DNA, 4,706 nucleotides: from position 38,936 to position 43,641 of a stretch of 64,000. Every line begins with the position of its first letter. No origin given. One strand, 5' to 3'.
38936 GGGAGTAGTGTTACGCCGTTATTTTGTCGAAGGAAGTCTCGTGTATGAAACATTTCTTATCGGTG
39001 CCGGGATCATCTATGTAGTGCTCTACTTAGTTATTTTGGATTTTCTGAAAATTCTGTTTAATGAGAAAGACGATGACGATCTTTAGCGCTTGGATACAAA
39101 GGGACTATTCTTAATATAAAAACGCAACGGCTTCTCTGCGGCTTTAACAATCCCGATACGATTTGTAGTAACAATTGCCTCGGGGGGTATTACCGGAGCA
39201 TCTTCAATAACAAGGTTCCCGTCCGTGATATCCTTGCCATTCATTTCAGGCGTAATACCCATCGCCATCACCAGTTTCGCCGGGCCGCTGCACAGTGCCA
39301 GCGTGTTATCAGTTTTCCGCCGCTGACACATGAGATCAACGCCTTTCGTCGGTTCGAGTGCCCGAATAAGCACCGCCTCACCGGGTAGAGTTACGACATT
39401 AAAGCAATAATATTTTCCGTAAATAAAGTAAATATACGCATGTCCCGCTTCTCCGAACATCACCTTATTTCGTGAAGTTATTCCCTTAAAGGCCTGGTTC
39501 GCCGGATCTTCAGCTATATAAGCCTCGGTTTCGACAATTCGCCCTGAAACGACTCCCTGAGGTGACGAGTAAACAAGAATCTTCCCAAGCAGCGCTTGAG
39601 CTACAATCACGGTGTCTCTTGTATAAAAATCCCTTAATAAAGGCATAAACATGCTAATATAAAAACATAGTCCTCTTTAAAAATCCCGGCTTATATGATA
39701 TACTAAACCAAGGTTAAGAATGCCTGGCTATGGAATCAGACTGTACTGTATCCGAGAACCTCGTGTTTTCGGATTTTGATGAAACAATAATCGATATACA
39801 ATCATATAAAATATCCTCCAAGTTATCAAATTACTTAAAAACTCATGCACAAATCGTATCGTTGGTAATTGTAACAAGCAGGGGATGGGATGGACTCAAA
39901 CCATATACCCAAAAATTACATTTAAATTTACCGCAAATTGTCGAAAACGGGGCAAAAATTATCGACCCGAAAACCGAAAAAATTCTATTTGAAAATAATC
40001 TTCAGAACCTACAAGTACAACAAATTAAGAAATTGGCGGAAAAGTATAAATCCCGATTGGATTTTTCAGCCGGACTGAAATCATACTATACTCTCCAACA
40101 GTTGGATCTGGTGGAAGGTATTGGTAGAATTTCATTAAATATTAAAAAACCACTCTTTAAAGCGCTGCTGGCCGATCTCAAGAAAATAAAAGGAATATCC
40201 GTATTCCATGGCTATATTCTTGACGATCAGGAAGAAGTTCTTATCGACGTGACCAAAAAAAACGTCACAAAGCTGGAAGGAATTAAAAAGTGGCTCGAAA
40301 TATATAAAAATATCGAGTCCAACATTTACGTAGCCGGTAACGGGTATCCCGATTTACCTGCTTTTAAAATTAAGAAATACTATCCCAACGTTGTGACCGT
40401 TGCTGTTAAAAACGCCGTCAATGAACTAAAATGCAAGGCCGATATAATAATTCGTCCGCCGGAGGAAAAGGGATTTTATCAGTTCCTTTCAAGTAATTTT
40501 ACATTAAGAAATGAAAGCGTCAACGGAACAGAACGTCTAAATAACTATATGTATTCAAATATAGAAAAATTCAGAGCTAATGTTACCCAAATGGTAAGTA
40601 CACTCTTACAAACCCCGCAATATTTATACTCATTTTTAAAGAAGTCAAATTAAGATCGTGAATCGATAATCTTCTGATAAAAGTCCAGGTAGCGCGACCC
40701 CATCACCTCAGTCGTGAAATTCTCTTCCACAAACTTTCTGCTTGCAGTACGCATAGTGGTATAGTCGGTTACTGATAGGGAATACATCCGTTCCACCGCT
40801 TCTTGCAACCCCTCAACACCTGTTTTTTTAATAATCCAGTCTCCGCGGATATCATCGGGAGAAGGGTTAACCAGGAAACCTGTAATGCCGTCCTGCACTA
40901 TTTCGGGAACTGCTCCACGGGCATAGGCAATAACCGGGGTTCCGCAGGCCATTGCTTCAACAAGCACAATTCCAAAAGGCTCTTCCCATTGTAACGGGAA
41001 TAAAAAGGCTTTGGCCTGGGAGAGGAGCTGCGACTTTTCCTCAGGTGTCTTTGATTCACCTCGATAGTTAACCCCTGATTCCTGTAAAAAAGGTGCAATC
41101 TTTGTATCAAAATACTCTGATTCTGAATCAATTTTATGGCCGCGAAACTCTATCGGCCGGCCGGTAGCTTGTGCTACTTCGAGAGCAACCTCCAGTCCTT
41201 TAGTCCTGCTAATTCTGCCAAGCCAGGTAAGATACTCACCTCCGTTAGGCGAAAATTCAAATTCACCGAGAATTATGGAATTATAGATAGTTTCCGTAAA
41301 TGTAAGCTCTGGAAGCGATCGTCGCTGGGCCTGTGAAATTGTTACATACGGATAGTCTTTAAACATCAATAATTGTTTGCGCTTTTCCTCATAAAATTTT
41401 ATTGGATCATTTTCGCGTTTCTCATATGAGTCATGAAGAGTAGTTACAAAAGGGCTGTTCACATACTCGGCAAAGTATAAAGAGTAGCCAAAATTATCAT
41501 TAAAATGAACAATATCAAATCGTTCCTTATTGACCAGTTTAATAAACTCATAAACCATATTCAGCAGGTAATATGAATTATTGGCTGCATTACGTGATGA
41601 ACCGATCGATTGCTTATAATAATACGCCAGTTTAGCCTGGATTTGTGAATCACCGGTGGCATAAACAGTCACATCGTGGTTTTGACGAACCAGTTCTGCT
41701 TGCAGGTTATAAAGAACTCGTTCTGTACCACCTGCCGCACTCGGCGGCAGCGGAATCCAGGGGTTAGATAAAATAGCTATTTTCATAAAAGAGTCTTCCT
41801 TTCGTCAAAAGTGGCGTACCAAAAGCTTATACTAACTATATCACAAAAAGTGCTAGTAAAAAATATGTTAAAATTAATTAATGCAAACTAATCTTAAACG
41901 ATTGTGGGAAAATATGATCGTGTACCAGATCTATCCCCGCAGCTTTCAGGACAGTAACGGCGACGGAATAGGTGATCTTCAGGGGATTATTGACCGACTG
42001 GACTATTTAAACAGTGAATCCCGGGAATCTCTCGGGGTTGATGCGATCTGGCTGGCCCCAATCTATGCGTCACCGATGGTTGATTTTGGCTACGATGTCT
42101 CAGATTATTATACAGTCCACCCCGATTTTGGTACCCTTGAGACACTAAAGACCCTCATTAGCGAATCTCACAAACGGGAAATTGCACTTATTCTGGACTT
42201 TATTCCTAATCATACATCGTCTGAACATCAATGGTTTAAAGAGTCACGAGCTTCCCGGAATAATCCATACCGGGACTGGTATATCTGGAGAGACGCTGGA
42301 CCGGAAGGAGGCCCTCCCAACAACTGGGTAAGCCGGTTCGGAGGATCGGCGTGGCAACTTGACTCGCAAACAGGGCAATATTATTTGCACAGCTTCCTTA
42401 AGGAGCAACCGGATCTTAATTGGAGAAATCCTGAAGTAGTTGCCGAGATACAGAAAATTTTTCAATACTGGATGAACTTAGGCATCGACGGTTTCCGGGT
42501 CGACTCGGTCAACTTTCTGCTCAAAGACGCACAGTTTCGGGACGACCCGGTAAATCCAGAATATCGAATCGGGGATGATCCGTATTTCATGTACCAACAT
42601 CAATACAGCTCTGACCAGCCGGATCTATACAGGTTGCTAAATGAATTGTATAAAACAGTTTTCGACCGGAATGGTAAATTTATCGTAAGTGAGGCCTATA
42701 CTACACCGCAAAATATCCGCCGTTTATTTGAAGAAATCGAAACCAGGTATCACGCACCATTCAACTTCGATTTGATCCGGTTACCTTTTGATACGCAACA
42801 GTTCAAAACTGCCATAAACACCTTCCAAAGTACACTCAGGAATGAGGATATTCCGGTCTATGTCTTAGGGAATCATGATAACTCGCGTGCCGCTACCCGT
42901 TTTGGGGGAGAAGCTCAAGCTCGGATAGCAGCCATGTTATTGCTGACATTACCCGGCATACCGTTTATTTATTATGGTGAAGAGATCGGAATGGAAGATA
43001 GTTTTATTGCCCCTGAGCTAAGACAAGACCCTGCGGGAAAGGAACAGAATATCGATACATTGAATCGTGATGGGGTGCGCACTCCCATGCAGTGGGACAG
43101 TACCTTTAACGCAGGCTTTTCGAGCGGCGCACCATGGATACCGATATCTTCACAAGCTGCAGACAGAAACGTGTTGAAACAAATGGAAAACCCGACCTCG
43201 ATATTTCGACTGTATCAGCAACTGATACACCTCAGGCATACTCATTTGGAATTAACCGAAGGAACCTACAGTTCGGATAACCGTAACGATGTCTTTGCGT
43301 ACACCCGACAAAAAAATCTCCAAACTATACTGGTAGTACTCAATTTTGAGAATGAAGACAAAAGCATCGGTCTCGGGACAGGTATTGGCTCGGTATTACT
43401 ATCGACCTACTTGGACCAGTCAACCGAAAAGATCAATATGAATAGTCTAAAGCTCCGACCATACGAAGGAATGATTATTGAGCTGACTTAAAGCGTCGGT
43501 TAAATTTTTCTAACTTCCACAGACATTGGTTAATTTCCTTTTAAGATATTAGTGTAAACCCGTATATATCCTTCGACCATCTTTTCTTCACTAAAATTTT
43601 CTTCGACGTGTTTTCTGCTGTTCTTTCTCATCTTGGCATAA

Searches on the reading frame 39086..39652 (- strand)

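Call 15: search_protein_families(library=pfam, proteins=[window:39086-39652:-], max_evalue=0.001)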
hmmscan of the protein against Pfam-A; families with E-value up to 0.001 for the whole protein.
window:39086-39652:- (189 aa): 1 family
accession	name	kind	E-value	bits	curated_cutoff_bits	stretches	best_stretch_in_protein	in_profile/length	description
PF02245.21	Pur_DNA_glyco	-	1e-62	211.1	27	1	8-184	1-181/181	Methylpurine-DNA glycosylase (MPG)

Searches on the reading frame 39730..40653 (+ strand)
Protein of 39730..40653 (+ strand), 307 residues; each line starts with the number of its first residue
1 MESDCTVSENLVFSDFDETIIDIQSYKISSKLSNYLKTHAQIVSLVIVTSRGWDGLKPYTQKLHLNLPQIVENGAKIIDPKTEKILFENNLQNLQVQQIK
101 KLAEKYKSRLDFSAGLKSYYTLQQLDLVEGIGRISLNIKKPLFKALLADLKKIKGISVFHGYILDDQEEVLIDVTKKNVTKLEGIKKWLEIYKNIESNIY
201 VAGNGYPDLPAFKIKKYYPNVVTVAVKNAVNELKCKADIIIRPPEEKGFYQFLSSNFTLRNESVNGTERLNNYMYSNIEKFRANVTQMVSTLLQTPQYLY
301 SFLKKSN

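Call 15: search_protein_families(library=pfam, proteins=[window:39730-40653:+], max_evalue=0.001)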
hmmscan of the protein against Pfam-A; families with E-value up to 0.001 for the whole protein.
window:39730-40653:+ (307 aa): 2 families
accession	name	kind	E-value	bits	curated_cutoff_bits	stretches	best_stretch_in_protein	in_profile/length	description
PF08282.18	Hydrolase_3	-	1.1e-24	88.1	20.9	2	12-120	1-108/255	haloacid dehalogenase-like hydrolase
PF05116.19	S6PP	-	0.00034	20.7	20.3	1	10-232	3-212/247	Sucrose-6F-phosphate phosphohydrolase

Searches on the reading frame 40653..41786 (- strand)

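Call 15: search_protein_families(library=pfam, proteins=[window:40653-41786:-], max_evalue=0.001)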
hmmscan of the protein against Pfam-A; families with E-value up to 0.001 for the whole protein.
window:40653-41786:- (378 aa): 5 families
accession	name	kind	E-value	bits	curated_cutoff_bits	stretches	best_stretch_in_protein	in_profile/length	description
PF00534.26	Glycos_transf_1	-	1.3e-23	83.9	26.4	1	180-311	12-146/172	Glycosyl transferases group 1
PF13692.12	Glyco_trans_1_4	-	1.7e-19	70.9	27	1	185-311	3-130/142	Glycosyl transferases group 1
PF13439.12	Glyco_transf_4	-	3.9e-15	56.7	28.5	1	19-139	2-129/170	Glycosyltransferase Family 4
PF13579.12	Glyco_trans_4_4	-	3.9e-06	27.7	29.7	1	19-128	1-112/158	Glycosyl transferase 4-like domain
PF20706.3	GT4-conflict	-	0.00015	21.4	26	1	189-290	203-313/385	Family 4 Glycosyltransferase in conflict systems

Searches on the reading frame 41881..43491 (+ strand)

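Call 15: search_protein_families(library=pfam, proteins=[window:41881-43491:+], max_evalue=0.001)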
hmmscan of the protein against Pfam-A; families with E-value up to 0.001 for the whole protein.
window:41881-43491:+ (536 aa): 3 families
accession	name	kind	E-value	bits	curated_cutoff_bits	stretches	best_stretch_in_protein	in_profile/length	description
PF00128.31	Alpha-amylase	-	2.7e-138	462.4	22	1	16-461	1-446/446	Alpha amylase, catalytic domain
PF23915.1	SusG_C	-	1.4e-08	35.3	27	1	471-532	1-62/62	Alpha-amylase SusG C-terminal domain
PF16657.11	Malt_amylase_C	-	6.9e-06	26.5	27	1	465-531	8-74/75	Maltogenic Amylase, C-terminal domain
